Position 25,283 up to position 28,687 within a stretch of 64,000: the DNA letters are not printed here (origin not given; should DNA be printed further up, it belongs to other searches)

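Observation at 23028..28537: Four-gene operon with the logic of a chaperone-usher fibre system in a Bacteroidota-like genome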

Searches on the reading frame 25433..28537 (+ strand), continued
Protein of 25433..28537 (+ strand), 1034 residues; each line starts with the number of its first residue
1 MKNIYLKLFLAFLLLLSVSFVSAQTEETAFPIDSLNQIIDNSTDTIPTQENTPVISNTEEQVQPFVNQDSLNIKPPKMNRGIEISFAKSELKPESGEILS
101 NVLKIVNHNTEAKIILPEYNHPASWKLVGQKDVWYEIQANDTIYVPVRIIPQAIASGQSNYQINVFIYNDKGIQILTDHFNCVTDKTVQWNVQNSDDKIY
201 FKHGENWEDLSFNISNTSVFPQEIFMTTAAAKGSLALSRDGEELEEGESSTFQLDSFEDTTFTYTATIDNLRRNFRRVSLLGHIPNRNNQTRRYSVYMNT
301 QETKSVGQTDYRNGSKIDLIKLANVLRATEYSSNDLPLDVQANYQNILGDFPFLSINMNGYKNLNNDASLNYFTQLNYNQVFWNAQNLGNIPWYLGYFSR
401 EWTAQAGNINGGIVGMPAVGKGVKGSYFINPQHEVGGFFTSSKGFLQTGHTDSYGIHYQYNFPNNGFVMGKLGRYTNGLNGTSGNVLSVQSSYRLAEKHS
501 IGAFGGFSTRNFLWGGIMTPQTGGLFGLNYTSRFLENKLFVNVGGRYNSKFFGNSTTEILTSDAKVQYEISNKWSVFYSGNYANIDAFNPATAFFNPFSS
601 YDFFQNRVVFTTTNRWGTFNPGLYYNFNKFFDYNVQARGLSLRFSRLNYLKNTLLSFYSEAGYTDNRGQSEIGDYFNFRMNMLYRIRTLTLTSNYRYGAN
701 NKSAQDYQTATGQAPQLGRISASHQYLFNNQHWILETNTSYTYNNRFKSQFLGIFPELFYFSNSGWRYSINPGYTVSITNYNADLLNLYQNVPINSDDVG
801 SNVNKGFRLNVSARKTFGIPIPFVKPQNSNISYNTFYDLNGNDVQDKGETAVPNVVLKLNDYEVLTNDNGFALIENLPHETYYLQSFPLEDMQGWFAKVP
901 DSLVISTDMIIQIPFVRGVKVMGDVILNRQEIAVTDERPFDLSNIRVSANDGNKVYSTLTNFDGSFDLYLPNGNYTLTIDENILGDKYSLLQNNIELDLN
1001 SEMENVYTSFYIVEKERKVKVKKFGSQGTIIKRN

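Call 107: search_protein_families(library=pfam, alignment_id=A4, max_evalue=0.01)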
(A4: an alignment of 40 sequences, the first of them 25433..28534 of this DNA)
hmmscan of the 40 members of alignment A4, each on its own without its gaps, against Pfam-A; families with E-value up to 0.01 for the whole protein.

A. member 1, window:25433-28534:+ (1034 aa): 4 families
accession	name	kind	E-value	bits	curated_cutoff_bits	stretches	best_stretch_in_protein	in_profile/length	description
PF13620.12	CarboxypepD_reg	-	4.4e-07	30.6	32.3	1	938-980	12-55/82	Carboxypeptidase regulatory-like domain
PF17210.9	SdrD_B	-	9.7e-05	23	29.7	0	835-885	7-63/112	SdrD B-like domain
PF17802.7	SpaA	-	0.002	18.7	23.1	0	841-885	5-57/91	Prealbumin-like fold domain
PF13715.12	CarbopepD_reg_2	-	0.0027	18.1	32.2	0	954-979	24-50/88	CarboxypepD_reg-like domain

B. families by the number of members that match (of 40 scanned): 13 families
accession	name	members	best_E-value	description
PF13620.12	CarboxypepD_reg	33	8.5e-12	Carboxypeptidase regulatory-like domain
PF17210.9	SdrD_B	32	5.9e-11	SdrD B-like domain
PF17802.7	SpaA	21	2.4e-07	Prealbumin-like fold domain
PF13715.12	CarbopepD_reg_2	16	2.9e-06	CarboxypepD_reg-like domain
PF11614.14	FixG_C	7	1.1e-05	IG-like fold at C-terminal of FixG, putative oxidoreductase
PF05036.18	SPOR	4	5.2e-08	SPOR domain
PF10633.15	NPCBM_assoc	3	0.00047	NPCBM-associated, NEW3 domain of alpha-galactosidase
PF00691.25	OmpA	1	3.9e-14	OmpA family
PF22902.2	NOMO1-like_9th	1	0.0022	BOS complex subunit NOMO1-like, beta sandwich domain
PF00635.32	Motile_Sperm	1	0.0049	MSP (Major sperm protein) domain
PF23193.1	NOMO_3rd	1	0.0075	NOMO third transthyretin-like domain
PF07495.19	Y_Y_Y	1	0.0079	Y_Y_Y domain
PF09430.16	EMC7_beta-sandw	1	0.0098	ER membrane protein complex subunit 7, beta-sandwich domain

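Call 108: search_solved_structures(query=A4, max_evalue=10)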
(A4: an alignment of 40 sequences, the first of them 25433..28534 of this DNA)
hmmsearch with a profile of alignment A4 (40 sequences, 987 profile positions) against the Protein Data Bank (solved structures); distinct sequences matched with E-value up to 10: 3.
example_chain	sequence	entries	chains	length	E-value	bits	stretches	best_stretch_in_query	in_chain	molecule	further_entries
9c7v_B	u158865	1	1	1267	9.1e-05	24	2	796-866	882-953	BOS complex subunit NOMO2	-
9c7u_B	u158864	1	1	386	0.037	15.3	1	796-866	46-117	BOS complex subunit NOMO2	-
4ziu_A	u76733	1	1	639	0.49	11.6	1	56-136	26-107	Uncharacterized lipoprotein YfhM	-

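Call 110: search_protein_families(library=pfam, proteins=[P0274, P0281, P0285, P0304, P0326, P0335, P0397, P0403], max_evalue=0.0001)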
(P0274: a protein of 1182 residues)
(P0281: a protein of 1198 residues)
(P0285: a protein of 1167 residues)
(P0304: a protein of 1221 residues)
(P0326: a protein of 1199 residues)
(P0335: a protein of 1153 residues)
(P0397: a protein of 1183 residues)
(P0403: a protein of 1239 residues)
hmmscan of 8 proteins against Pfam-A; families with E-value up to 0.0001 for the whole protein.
P0274 (1182 aa): 0 families

P0281 (1198 aa): 0 families

P0285 (1167 aa): 3 families
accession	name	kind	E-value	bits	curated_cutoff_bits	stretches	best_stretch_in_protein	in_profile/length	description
PF13620.12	CarboxypepD_reg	-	3.8e-07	30.8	32.3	0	893-930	15-53/82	Carboxypeptidase regulatory-like domain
PF17210.9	SdrD_B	-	4e-06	27.4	29.7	0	780-837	8-65/112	SdrD B-like domain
PF05036.18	SPOR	-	8.9e-06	26.4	21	1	1084-1152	3-75/76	SPOR domain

P0304 (1221 aa): 3 families
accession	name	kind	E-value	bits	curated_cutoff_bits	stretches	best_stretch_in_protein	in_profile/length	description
PF13620.12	CarboxypepD_reg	-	1.9e-09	38.2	32.3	0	1146-1210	10-76/82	Carboxypeptidase regulatory-like domain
PF17802.7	SpaA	-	1e-05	26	23.1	0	909-966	20-79/91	Prealbumin-like fold domain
PF13715.12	CarbopepD_reg_2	-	7.6e-05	23.1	32.2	0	1172-1213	31-72/88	CarboxypepD_reg-like domain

P0326 (1199 aa): 4 families
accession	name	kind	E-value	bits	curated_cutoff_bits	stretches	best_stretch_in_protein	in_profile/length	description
PF13620.12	CarboxypepD_reg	-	2.4e-08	34.7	32.3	0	898-937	14-54/82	Carboxypeptidase regulatory-like domain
PF17210.9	SdrD_B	-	1.5e-07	32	29.7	0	792-842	8-64/112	SdrD B-like domain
PF17802.7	SpaA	-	4.3e-07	30.4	23.1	0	897-936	15-57/91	Prealbumin-like fold domain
PF13715.12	CarbopepD_reg_2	-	1.4e-05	25.4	32.2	0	889-937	2-50/88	CarboxypepD_reg-like domain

P0335 (1153 aa): 2 families
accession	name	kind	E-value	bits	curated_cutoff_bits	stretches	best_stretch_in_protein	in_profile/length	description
PF13620.12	CarboxypepD_reg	-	1.9e-06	28.6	32.3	0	897-936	14-55/82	Carboxypeptidase regulatory-like domain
PF17210.9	SdrD_B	-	4.5e-06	27.3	29.7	0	773-843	6-64/112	SdrD B-like domain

P0397 (1183 aa): 3 families
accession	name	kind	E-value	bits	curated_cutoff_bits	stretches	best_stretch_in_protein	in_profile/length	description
PF00691.25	OmpA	-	3.9e-14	53.2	27.2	1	1082-1174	2-98/98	OmpA family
PF13620.12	CarboxypepD_reg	-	4.8e-11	43.3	32.3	0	882-931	14-64/82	Carboxypeptidase regulatory-like domain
PF17210.9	SdrD_B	-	6.9e-07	29.9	29.7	0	756-828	8-67/112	SdrD B-like domain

P0403 (1239 aa): 2 families
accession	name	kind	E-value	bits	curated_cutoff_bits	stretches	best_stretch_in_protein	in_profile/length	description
PF05036.18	SPOR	-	8.6e-07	29.6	21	0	1072-1141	4-75/76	SPOR domain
PF17210.9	SdrD_B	-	5e-06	27.1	29.7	0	829-873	7-50/112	SdrD B-like domain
